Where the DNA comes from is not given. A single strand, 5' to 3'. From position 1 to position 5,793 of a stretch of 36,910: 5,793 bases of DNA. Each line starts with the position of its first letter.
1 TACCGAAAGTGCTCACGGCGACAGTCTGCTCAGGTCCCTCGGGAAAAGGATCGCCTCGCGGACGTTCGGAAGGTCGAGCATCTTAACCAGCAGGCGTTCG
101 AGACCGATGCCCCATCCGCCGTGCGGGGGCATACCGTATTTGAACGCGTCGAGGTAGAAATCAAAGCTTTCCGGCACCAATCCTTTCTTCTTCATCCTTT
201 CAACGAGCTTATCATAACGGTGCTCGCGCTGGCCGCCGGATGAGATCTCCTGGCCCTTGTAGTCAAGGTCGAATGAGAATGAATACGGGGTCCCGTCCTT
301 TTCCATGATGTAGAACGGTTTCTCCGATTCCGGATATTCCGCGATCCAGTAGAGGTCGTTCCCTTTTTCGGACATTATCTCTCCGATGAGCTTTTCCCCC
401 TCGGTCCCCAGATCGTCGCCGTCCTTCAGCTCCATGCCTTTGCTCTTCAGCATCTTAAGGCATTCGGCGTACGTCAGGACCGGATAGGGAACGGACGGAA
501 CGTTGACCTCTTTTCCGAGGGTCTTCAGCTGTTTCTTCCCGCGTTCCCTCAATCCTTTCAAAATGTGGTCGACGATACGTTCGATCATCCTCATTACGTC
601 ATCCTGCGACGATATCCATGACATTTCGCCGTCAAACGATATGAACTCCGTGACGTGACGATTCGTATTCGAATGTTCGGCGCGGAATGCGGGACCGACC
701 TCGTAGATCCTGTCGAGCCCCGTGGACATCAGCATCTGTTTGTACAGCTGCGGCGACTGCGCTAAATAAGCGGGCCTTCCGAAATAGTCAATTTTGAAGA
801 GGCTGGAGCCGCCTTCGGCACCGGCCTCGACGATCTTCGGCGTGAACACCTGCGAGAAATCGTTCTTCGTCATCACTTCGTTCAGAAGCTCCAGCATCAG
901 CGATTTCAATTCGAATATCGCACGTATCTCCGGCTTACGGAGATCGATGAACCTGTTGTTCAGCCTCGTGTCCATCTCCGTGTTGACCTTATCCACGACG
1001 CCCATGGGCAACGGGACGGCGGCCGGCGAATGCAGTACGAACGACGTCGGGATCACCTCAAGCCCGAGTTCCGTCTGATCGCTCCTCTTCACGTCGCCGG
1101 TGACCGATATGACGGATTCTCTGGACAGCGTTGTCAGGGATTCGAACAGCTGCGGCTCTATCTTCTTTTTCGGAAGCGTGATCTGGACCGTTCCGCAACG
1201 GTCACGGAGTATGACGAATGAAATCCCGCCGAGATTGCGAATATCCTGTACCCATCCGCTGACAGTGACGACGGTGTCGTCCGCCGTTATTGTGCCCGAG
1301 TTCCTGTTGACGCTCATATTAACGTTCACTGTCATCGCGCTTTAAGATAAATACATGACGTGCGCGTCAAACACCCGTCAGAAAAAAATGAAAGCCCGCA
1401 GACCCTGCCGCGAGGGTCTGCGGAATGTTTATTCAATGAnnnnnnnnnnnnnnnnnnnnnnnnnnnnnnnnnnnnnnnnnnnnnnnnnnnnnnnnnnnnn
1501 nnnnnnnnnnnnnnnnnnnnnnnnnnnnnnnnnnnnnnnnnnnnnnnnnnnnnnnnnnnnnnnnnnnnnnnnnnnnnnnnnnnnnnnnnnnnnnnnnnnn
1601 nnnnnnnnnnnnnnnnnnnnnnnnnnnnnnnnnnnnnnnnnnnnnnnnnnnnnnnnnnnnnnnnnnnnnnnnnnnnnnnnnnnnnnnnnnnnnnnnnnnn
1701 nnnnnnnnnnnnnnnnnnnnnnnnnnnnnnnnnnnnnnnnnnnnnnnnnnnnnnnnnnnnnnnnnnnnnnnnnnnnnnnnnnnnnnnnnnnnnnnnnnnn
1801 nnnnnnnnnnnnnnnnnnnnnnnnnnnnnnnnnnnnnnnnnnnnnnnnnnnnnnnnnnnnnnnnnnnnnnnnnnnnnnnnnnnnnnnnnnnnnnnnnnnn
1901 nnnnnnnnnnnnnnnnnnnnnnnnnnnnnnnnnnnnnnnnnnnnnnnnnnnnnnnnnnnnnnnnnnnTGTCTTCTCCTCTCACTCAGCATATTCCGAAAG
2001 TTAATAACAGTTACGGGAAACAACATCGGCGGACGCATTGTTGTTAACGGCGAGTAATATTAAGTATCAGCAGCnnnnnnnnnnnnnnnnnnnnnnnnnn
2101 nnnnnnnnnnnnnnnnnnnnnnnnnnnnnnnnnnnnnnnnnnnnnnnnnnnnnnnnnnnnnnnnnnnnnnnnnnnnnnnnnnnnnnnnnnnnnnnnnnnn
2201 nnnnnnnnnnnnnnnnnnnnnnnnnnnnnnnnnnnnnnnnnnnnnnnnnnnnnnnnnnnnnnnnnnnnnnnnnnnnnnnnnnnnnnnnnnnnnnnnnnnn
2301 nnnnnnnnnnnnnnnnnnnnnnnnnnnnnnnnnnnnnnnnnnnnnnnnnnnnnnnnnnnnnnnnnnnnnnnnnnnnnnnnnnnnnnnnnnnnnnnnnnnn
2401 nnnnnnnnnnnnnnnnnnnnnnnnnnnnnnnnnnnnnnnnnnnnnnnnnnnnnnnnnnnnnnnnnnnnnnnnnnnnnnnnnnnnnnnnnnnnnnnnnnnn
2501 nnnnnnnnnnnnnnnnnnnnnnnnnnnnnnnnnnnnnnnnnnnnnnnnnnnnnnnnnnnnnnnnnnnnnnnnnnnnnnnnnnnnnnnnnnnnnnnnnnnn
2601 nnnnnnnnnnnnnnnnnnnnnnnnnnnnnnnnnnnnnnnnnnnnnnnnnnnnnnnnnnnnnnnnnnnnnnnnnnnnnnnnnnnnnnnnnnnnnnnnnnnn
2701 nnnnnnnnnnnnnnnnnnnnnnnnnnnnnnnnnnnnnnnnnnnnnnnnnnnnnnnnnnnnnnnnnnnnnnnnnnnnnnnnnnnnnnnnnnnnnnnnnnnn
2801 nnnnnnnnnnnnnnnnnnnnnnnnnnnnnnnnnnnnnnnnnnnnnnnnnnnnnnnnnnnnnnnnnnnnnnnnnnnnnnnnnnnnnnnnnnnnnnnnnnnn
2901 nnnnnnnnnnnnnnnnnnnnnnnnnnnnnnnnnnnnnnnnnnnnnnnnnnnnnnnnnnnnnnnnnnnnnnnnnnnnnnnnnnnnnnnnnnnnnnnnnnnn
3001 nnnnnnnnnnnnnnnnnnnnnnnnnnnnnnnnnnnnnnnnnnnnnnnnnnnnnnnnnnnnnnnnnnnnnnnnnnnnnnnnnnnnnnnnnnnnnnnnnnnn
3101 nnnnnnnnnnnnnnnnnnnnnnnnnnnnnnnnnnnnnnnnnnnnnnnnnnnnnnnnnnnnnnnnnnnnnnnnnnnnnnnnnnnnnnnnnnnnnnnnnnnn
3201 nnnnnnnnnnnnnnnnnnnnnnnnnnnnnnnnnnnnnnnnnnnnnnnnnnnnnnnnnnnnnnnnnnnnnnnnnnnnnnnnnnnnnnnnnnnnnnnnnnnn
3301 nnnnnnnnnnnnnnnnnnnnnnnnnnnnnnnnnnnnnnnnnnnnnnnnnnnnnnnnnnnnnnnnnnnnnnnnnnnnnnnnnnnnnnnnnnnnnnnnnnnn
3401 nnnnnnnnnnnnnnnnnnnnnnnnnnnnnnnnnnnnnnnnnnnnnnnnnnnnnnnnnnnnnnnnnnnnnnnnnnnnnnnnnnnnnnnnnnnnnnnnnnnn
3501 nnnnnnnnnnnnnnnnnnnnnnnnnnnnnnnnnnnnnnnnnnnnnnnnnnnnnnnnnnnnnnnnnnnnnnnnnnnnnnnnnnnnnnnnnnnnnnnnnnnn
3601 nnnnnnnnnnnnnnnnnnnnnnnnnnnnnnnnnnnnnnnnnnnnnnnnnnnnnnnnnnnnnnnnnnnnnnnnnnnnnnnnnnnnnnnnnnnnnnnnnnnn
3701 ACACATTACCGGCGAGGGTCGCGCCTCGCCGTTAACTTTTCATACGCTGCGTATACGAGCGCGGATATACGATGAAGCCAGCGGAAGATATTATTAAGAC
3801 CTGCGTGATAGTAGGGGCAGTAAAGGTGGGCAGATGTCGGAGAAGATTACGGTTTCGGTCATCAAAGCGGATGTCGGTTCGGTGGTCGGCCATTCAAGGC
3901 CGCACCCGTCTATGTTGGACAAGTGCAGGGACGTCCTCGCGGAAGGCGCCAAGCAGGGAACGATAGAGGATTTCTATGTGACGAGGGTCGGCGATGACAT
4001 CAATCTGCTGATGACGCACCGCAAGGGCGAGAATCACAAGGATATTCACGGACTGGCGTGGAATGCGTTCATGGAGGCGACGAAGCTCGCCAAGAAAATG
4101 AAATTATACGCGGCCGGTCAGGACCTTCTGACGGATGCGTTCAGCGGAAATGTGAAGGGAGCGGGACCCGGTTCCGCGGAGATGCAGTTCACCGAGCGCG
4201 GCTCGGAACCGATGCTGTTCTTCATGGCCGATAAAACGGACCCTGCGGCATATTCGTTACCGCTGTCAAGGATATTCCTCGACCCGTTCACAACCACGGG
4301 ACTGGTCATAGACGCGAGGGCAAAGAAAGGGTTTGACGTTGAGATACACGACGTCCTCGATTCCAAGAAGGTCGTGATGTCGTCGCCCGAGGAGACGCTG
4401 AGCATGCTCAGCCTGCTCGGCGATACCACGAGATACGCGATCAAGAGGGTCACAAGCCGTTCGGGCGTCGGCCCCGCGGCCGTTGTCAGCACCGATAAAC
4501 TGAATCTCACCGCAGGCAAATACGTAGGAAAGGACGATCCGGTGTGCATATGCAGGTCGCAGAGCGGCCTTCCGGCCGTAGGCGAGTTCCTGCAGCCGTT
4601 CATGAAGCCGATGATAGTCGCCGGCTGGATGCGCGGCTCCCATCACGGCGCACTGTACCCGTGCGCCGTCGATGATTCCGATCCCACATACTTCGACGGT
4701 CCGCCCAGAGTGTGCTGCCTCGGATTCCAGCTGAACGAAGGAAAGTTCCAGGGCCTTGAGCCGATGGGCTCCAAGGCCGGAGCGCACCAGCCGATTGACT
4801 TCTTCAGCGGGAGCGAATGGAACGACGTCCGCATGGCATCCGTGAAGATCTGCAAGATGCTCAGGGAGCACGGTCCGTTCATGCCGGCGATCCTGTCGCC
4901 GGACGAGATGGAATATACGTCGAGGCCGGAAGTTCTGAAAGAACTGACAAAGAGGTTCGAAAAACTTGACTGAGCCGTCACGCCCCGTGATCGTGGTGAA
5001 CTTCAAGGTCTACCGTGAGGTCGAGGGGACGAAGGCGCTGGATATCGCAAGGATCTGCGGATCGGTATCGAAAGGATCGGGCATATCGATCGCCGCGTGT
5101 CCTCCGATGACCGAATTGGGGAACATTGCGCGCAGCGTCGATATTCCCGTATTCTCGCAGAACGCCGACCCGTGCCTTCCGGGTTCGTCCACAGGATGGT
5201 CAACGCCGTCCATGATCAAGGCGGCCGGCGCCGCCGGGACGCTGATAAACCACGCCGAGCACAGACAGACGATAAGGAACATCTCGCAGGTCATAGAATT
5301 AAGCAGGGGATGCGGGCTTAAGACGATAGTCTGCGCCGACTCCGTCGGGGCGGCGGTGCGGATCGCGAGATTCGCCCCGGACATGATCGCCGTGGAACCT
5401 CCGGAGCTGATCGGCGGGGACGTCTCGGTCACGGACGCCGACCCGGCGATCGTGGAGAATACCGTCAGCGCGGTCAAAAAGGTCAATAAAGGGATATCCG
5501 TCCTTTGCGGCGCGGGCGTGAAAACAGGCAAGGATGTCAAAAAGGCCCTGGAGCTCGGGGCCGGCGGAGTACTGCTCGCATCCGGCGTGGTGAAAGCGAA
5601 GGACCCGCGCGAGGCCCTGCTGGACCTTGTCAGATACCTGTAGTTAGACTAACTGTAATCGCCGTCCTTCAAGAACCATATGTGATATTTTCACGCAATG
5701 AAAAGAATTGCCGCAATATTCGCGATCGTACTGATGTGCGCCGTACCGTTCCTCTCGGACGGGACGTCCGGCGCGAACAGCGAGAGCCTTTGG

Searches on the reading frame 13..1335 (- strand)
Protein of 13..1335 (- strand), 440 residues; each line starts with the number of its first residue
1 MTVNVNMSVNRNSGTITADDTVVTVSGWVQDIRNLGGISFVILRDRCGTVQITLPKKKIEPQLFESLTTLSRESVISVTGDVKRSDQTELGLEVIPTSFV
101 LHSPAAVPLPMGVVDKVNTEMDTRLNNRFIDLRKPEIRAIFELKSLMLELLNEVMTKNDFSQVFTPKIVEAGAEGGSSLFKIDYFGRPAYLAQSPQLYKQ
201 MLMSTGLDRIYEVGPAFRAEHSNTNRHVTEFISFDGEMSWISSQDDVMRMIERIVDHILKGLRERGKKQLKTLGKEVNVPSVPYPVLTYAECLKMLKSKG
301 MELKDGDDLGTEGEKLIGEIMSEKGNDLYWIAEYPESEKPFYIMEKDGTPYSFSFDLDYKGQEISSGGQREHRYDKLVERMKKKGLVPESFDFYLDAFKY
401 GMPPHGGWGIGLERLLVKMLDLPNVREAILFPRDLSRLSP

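Call 8: search_protein_families(library=pfam, proteins=[window:13-1335:-])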
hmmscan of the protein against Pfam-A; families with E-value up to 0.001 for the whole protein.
window:13-1335:- (440 aa): 2 families
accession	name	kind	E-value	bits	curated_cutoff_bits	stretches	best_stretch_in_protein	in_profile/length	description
PF00152.25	tRNA-synt_2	-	2.6e-83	280.1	25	1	121-434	2-307/308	tRNA synthetases class II (D, K and N)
PF01336.31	tRNA_anti-codon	-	4.1e-14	52.7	27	1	23-97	1-70/75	OB-fold nucleic acid binding domain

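Call 22: list_cluster_members(proteins=[window:13-1335:-, window:3834-4973:+, window:4966-5643:+, window:9623-11179:-, window:11488-12630:-, window:12763-14580:+, window:34211-35464:+, window:29320-30651:+, window:8104-9621:-, window:20654-23341:-])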
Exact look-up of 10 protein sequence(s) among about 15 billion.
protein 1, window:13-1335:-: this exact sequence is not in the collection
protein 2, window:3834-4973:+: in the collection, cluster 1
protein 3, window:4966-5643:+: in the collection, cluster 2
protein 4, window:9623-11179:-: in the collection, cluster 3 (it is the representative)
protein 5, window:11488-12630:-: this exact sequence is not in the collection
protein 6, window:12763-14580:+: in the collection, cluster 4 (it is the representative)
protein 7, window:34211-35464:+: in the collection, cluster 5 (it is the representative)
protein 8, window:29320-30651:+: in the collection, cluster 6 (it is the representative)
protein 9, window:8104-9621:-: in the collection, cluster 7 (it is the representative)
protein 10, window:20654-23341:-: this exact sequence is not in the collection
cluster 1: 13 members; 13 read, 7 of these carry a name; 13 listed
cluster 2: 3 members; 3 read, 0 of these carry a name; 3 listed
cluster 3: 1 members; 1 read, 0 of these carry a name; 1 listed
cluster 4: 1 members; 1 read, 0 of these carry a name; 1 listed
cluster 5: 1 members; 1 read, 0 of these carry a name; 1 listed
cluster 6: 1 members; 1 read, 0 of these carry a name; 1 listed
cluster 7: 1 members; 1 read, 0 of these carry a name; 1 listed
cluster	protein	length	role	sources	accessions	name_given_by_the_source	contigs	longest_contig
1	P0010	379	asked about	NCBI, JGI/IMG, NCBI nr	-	-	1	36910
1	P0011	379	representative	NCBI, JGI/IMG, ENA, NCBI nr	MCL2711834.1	MAG: fructose-1,6-bisphosphatase [Methanomassiliicoccaceae archaeon] | fructose-1,6-bisphosphatase [Methanomassiliicoccaceae archaeon]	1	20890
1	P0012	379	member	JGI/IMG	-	fructose 1,6-bisphosphate aldolase/phosphatase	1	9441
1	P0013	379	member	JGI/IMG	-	fructose 1,6-bisphosphate aldolase/phosphatase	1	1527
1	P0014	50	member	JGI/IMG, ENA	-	CrcB protein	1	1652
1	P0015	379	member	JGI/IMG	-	fructose 1,6-bisphosphate aldolase/phosphatase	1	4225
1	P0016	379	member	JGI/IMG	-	fructose 1,6-bisphosphate aldolase/phosphatase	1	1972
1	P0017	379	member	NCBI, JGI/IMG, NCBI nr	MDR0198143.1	MAG: fructose-1,6-bisphosphatase [Methanomassiliicoccaceae archaeon] | fructose 1,6-bisphosphate aldolase/phosphatase | fructose-1,6-bisphosphatase [Methanomassiliicoccaceae archaeon]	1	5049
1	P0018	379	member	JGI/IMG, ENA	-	-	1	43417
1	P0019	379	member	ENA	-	-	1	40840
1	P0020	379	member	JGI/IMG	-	-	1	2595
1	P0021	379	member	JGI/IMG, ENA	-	-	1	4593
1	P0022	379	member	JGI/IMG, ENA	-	-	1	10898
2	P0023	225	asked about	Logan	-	-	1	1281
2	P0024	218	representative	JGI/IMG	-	-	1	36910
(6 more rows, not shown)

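Call 33: find_homologous_proteins(query=window:13-1335:-, max_evalue=1e-50)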
Query window:13-1335:- (440 aa): 7988 proteins with E <= 1e-50 among 8000 candidates; the best 120 are listed.
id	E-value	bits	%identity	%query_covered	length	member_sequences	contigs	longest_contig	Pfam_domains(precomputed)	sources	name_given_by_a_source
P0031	1.3e-289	978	100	99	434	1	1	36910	PF01336.32,PF00152.26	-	-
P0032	2.0e-267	905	91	99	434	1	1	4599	PF01336.32,PF00152.26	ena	-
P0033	2.8e-265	898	88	100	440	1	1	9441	PF01336.32,PF00152.26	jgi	jgi:aspartyl-tRNA synthetase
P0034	7.9e-259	877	88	99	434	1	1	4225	PF01336.32,PF00152.26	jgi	jgi:aspartyl-tRNA synthetase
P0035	5.2e-258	874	88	99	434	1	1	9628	PF01336.32,PF00152.26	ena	-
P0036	9.9e-258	873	88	99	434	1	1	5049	PF01336.32,PF00152.26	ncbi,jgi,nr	ncbi:MAG: aspartate--tRNA(Asn) ligase [Methanomassiliicoccaceae archaeon]|jgi:aspartyl-tRNA syntheta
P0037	1.7e-257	872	87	100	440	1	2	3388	PF01336.32,PF00152.26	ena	-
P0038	1.8e-256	869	86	99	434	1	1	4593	PF01336.32,PF00152.26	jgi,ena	-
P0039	1.6e-255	866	85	100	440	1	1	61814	PF01336.32,PF00152.26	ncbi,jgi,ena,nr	ncbi:MAG: aspartate--tRNA(Asn) ligase [Methanomassiliicoccaceae archaeon]|nr:aspartate--tRNA(Asn) li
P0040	2.4e-254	862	86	99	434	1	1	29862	PF01336.32,PF00152.26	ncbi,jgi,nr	ncbi:MAG: aspartate--tRNA(Asn) ligase [Methanomassiliicoccaceae archaeon]|jgi:aspartyl-tRNA syntheta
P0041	6.6e-253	857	86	99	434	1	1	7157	PF01336.32,PF00152.26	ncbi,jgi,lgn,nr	ncbi:MAG: aspartate--tRNA(Asn) ligase [Methanomassiliicoccaceae archaeon]|jgi:aspartyl-tRNA syntheta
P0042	1.3e-252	856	84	100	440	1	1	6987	PF01336.32,PF00152.26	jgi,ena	-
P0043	1.5e-250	849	85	99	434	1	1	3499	PF01336.32,PF00152.26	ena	-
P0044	1.2e-249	847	84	99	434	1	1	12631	PF01336.32,PF00152.26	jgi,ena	-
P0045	5.7e-249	844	82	100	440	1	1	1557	PF01336.32,PF00152.26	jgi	jgi:aspartyl-tRNA synthetase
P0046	1.0e-248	843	83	99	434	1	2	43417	PF01336.32,PF00152.26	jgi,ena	-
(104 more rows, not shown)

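Call 41: find_encoding_contigs(protein=P0039, flank=10000, max_places=2)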
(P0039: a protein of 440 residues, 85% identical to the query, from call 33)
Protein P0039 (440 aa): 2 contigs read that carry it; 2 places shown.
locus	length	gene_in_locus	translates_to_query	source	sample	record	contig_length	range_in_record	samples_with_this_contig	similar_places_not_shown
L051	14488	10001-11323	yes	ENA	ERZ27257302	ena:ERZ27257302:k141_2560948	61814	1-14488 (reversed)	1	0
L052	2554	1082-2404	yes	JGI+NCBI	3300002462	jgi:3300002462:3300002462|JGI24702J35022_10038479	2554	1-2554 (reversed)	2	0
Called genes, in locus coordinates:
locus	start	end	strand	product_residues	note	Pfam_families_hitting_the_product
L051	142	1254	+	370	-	PF01208:URO-D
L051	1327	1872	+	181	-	-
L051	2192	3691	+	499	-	-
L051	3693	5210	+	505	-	PF00158:Sigma54_activat (faint), PF01078:Mg_chelatase, PF05496:RuvB_N (faint), PF20030:bpMoxR (weak), PF13401:AAA_22 (faint), PF00004:AAA (faint), PF07728:AAA_5 (faint)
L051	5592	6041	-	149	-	PF13673:Acetyltransf_10, PF00583:Acetyltransf_1, PF13420:Acetyltransf_4, PF13508:Acetyltransf_7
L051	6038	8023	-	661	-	PF00932:LTD, PF13091:PLDc_2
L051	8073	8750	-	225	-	PF00121:TIM, PF03060:NMO, PF05690:ThiG (weak)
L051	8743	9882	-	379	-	PF01950:FBPase_3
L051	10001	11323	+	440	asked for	PF01336:tRNA_anti-codon, PF00152:tRNA-synt_2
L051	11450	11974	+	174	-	PF01870:Hjc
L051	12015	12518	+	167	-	-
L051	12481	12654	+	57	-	-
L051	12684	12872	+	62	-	-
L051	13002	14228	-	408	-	PF01637:ATPase_2 (faint), PF13173:AAA_14, PF13635:DUF4143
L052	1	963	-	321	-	PF01950:FBPase_3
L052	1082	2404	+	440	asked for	PF01336:tRNA_anti-codon, PF00152:tRNA-synt_2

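Call 42: find_encoding_contigs(protein=P0040, flank=10000, max_places=2)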
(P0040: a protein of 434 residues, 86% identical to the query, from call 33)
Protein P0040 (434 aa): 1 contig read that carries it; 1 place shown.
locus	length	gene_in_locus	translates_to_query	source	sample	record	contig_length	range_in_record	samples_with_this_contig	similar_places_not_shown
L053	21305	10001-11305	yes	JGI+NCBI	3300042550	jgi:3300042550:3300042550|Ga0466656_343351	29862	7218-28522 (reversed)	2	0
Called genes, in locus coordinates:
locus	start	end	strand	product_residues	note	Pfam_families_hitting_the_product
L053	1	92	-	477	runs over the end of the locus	?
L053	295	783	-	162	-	PF12675:DUF3795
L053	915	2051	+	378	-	PF01208:URO-D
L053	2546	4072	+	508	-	PF01751:Toprim, PF13155:Toprim_2 (weak), PF13662:Toprim_4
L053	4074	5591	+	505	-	PF01078:Mg_chelatase, PF05496:RuvB_N (faint), PF20030:bpMoxR (weak), PF00158:Sigma54_activat (faint), PF00004:AAA (faint), PF07728:AAA_5 (faint)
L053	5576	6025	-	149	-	PF00583:Acetyltransf_1, PF13673:Acetyltransf_10, PF13420:Acetyltransf_4 (weak), PF13508:Acetyltransf_7, PF08445:FR47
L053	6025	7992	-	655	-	PF00932:LTD, PF13091:PLDc_2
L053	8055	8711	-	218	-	PF00121:TIM, PF01070:FMN_dh (weak), PF05690:ThiG (weak)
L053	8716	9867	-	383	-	PF01950:FBPase_3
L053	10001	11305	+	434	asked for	PF01336:tRNA_anti-codon, PF00152:tRNA-synt_2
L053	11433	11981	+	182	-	PF01870:Hjc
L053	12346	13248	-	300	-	PF02445:NadA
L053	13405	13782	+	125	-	PF04038:DHNA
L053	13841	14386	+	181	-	PF03266:NTPase_1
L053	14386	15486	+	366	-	PF02005:TRM, PF02475:TRM5-TYW2_MTfase (weak)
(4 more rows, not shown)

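Call 43: find_encoding_contigs(protein=P0046, flank=10000, max_places=2)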
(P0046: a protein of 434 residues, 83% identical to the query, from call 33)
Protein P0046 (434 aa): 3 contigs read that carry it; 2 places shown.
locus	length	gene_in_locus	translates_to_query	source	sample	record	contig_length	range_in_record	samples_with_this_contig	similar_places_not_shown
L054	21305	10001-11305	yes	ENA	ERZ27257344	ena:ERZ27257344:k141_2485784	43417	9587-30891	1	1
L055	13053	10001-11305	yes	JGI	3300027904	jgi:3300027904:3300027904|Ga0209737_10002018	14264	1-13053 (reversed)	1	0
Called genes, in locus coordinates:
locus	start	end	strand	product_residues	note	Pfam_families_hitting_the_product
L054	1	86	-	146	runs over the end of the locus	PF01402:RHH_1 (weak), PF08753:NikR_C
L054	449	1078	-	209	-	-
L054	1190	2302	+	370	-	PF01208:URO-D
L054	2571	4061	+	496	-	-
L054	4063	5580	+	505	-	PF00493:MCM (faint), PF01078:Mg_chelatase, PF05496:RuvB_N (faint), PF20030:bpMoxR (weak), PF00158:Sigma54_activat (faint), PF20720:nSTAND3 (faint), PF00004:AAA (faint), PF07728:AAA_5 (faint)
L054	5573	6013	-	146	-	PF13673:Acetyltransf_10, PF00583:Acetyltransf_1, PF13420:Acetyltransf_4, PF13508:Acetyltransf_7, PF08445:FR47 (faint)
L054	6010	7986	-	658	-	PF00932:LTD, PF13091:PLDc_2, PF00614:PLDc (faint), PF13091:PLDc_2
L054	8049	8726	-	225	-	PF00121:TIM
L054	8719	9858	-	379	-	PF01950:FBPase_3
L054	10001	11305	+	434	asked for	PF01336:tRNA_anti-codon, PF00152:tRNA-synt_2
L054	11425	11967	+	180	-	PF01870:Hjc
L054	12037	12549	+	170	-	-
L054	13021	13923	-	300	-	PF02445:NadA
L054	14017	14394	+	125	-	PF04038:DHNA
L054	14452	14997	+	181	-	PF03266:NTPase_1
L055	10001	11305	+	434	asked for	PF01336:tRNA_anti-codon, PF00152:tRNA-synt_2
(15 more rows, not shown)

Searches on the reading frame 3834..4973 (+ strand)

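Call 8: search_protein_families(library=pfam, proteins=[window:3834-4973:+])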
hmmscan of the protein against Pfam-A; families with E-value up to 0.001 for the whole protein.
window:3834-4973:+ (379 aa): 1 family
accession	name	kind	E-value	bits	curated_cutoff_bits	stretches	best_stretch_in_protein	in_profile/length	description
PF01950.21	FBPase_3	-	1.4e-162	541.4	25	1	4-376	1-361/361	Fructose-1,6-bisphosphatase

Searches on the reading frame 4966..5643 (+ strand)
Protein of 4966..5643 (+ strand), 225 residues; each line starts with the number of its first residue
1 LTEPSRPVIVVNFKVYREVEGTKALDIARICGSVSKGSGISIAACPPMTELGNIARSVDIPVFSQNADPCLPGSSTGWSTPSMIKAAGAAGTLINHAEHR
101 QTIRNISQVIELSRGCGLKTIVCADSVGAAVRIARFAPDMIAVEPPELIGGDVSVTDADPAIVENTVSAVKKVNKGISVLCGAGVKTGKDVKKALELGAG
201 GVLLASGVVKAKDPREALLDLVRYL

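Call 8: search_protein_families(library=pfam, proteins=[window:4966-5643:+])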
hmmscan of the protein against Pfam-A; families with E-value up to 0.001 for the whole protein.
window:4966-5643:+ (225 aa): 3 families
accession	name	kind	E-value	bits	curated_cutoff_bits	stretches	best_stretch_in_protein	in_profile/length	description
PF00121.24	TIM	-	3.8e-35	122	20.1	1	7-222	1-242/245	Triosephosphate isomerase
PF05690.20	ThiG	-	1.7e-05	24.8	23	1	176-215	175-214/247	Thiazole biosynthesis protein ThiG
PF01070.24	FMN_dh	-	4.7e-05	23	24.9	1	157-205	254-302/350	FMN-dependent dehydrogenase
